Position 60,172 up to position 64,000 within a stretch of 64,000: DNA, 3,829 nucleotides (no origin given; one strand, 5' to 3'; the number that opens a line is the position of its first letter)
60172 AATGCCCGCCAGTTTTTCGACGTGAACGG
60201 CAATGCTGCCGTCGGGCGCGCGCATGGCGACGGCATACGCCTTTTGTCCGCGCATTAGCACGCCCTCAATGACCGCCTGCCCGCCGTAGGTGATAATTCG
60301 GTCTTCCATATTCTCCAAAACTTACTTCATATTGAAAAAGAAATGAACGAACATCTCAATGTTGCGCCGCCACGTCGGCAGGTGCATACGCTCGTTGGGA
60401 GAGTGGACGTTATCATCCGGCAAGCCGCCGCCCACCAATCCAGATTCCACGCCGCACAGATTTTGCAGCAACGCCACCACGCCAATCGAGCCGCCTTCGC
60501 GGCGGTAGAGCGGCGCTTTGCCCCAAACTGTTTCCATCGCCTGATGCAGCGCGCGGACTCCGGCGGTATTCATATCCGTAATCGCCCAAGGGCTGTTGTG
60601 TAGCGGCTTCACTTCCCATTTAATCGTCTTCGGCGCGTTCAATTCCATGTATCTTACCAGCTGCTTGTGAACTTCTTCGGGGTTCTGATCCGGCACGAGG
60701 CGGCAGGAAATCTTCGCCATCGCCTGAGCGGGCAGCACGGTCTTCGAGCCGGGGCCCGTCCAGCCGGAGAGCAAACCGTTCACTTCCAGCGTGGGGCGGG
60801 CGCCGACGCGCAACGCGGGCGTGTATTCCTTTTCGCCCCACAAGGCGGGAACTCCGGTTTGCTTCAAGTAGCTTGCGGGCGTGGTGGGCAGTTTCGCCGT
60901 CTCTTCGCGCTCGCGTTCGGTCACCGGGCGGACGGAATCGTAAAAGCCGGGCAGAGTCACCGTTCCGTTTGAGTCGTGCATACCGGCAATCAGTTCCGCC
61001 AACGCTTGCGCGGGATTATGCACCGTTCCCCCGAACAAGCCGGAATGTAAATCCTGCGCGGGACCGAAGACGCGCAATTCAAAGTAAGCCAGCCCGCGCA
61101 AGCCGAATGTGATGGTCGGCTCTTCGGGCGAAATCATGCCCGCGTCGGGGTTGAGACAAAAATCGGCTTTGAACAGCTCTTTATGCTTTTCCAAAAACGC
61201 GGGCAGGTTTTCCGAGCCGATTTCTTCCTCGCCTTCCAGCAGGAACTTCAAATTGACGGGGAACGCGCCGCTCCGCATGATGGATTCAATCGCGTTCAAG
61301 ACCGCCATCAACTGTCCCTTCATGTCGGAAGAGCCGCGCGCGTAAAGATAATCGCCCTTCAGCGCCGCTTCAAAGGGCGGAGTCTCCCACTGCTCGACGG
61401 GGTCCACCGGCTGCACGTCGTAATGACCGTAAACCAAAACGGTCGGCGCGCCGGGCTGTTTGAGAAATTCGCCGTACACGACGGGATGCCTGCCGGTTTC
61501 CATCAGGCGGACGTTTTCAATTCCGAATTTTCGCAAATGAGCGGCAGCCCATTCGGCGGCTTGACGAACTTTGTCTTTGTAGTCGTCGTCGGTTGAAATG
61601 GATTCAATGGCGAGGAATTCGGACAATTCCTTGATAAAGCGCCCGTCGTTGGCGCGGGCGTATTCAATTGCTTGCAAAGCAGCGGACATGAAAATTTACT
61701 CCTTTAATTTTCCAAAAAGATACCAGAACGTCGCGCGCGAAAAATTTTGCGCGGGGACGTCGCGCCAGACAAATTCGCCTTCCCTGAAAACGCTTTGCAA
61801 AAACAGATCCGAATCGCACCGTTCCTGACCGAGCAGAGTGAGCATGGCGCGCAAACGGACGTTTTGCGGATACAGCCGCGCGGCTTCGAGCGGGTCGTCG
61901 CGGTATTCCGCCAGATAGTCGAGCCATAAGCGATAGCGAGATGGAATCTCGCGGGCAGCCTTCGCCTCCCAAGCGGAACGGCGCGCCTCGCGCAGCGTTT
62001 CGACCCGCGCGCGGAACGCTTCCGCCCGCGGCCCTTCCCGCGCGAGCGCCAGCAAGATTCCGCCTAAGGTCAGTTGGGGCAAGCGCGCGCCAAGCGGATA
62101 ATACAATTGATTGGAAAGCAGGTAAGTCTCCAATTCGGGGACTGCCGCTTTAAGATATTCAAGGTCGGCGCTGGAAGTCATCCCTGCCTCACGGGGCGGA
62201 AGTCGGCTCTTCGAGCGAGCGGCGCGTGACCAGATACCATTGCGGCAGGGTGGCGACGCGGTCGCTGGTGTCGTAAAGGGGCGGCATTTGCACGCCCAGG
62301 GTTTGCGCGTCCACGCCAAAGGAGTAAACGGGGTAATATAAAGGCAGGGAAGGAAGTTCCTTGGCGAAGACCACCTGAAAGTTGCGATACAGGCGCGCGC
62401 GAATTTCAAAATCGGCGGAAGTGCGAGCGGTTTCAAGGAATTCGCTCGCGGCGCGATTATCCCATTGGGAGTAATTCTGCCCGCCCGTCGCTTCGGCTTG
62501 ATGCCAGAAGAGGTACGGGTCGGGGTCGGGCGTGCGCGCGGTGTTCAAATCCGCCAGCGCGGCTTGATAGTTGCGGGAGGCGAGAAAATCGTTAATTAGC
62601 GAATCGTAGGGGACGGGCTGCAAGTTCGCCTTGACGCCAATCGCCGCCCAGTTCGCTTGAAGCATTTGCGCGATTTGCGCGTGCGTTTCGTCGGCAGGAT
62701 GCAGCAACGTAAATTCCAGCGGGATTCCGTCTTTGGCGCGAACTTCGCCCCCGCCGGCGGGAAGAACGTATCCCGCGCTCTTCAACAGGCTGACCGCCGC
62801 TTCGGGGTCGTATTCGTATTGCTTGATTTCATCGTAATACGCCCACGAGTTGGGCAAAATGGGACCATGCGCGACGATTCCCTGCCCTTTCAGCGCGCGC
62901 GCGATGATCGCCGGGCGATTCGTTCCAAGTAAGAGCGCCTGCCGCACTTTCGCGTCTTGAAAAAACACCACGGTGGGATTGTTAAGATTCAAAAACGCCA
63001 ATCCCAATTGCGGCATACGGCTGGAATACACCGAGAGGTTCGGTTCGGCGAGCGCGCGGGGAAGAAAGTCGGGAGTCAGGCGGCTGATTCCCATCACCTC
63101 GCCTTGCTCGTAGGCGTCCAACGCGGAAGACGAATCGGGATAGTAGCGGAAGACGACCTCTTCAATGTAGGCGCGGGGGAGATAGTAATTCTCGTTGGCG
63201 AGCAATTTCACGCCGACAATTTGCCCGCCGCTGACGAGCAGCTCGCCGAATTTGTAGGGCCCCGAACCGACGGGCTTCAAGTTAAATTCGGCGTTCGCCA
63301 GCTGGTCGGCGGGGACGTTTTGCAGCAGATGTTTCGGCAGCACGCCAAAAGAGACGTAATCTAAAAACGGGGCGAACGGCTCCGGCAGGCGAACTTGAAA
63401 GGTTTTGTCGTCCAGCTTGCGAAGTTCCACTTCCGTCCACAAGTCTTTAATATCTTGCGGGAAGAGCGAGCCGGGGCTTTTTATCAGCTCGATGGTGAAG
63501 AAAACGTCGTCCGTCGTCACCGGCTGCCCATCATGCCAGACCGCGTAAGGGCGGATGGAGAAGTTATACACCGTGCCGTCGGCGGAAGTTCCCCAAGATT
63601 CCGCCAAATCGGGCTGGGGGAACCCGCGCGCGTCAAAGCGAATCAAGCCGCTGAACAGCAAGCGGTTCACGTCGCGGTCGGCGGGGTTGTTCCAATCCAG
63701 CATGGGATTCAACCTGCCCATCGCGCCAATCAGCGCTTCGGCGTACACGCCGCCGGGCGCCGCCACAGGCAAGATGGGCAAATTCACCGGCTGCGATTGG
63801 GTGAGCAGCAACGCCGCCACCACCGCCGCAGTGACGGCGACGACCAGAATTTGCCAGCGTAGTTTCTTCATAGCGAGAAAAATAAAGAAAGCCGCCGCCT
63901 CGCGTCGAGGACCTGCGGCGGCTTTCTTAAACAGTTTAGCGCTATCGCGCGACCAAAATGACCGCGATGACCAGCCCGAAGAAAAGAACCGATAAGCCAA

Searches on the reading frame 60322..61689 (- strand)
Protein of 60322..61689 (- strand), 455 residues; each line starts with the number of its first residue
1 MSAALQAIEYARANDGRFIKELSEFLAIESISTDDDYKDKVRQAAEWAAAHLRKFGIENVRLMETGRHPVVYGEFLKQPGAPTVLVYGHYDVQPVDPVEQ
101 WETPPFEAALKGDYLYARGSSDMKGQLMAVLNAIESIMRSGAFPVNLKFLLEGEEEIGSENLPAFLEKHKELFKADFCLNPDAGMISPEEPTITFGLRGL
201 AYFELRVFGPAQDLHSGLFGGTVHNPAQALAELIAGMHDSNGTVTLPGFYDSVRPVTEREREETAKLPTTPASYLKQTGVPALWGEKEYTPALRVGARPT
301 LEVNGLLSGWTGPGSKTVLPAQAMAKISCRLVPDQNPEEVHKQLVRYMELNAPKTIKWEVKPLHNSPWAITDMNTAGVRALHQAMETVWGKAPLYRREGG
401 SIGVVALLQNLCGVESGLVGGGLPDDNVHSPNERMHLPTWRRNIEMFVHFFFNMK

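Call 27: search_protein_families(library=ncbifam, proteins=[window:60322-61689:-], max_evalue=1e-25)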
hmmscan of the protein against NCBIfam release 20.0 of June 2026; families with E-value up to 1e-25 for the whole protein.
window:60322-61689:- (455 aa): 7 families
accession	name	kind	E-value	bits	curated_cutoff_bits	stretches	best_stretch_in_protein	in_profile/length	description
NF006053.0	PRK08201.1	equivalog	8.2e-144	479.9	441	1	9-453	7-452/458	dipeptidase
NF006579.0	PRK09104.1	subfamily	9e-125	417.2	327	1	18-449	20-457/465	hypothetical protein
NF005034.0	PRK06446.1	subfamily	5.8e-95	318.6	369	1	19-451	5-430/436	hypothetical protein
NF005914.0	PRK07907.1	subfamily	9.5e-88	295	300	1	17-444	19-443/456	hypothetical protein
NF005478.0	PRK07079.1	subfamily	9.1e-56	189.7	330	1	10-454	11-454/469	hypothetical protein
NF006399.0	PRK08651.1-2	equivalog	2.7e-27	95.8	381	0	17-209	5-188/405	succinyl-diaminopimelate desuccinylase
TIGR01910.1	DapE-ArgE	subfamily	8.5e-26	91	217.6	0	23-218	5-194/373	ArgE/DapE family deacylase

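Call 33: find_encoding_contigs(protein=window:60322-61689:-, flank=10000, max_places=3)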
Protein window:60322-61689:- (455 aa): 1 contig read that carries it; 1 place shown.
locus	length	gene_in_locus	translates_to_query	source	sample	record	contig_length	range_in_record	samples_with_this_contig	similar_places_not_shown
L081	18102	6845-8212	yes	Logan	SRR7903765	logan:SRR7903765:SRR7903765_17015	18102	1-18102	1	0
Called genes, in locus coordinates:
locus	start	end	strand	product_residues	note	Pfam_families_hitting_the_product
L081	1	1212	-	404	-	?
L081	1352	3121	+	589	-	PF26550:Tricorn_2nd (faint)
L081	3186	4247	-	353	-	PF02811:PHP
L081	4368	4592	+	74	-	PF03840:SecG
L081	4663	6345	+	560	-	PF00496:SBP_bac_5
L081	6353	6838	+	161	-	-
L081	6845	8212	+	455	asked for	PF01546:Peptidase_M20, PF07687:M20_dimer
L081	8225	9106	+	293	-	PF07136:DUF1385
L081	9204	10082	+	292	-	PF09992:NAGPA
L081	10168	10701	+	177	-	-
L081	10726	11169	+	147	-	PF01042:Ribonuc_L-PSP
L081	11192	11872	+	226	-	PF00072:Response_reg, PF00486:Trans_reg_C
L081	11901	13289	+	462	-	PF00672:HAMP (weak), PF00512:HisKA, PF02518:HATPase_c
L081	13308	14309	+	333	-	PF00535:Glycos_transf_2, PF10111:Glyco_tranf_2_2 (faint), PF13506:Glyco_transf_21, PF13641:Glyco_tranf_2_3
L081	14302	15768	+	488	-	PF13727:CoA_binding_3, PF02397:Bac_transf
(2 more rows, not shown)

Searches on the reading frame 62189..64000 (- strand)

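Call 27: search_protein_families(library=ncbifam, proteins=[window:62189-64000:-], max_evalue=1e-25)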
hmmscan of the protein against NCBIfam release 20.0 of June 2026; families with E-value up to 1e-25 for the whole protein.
window:62189-64000:- (603 aa): 4 families
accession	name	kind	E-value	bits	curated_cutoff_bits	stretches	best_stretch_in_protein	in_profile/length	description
NF045467.1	Opp4A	equivalog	8.3e-49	166.2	650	1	193-573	156-544/556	oligopeptide ABC transporter substrate-binding protein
NF043070.1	DppA_dipep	equivalog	4.2e-39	134.5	1005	1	115-552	60-501/535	dipeptide ABC transporter periplasmic-binding protein DppA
TIGR02294.1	nickel_nikA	equivalog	8.6e-39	133.4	393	1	94-470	16-386/501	nickel ABC transporter substrate-binding protein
NF045468.1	Opp5A_nikA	equivalog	2e-30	105.7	600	1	119-564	48-466/488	nickel ABC transporter substrate-binding protein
